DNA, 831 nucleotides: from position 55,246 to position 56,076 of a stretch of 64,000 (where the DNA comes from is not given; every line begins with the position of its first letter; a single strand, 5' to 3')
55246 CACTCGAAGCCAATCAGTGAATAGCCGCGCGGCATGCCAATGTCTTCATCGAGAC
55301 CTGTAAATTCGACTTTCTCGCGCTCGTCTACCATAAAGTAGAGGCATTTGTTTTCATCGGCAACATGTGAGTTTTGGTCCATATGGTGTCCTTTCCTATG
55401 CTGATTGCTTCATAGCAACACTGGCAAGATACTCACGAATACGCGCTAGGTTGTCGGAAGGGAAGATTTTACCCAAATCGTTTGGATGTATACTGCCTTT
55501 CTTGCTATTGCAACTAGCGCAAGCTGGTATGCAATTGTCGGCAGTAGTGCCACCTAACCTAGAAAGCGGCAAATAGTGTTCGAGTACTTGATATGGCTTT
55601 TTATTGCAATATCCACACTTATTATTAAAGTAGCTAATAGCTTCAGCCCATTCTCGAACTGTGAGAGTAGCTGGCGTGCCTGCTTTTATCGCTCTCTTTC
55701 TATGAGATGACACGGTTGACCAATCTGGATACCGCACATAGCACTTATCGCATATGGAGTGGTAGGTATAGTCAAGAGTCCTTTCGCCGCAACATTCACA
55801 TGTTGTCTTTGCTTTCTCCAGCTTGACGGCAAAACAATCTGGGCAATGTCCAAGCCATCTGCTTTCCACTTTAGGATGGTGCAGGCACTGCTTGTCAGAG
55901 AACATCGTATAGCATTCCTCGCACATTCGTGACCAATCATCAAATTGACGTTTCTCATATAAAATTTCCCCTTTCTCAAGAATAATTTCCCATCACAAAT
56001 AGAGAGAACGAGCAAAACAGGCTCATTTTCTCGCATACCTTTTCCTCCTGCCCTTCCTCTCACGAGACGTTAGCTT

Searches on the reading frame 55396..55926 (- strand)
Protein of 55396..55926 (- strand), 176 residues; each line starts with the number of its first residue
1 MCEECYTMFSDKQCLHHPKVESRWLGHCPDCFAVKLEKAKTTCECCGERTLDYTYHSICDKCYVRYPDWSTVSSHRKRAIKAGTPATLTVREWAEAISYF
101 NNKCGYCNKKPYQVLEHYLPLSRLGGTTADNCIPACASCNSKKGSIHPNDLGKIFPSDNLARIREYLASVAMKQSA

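Call 4: search_protein_families(library=pfam, proteins=[window:55396-55926:-], max_evalue=0.01)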
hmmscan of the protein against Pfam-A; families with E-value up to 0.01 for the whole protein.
window:55396-55926:- (176 aa): 2 families
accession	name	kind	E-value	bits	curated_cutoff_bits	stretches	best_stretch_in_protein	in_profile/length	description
PF01844.29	HNH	-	5.6e-08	33.2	21.4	1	104-145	1-46/47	HNH endonuclease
PF14279.12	HNH_5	-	3.3e-05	24.2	27.5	1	104-153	1-53/56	HNH endonuclease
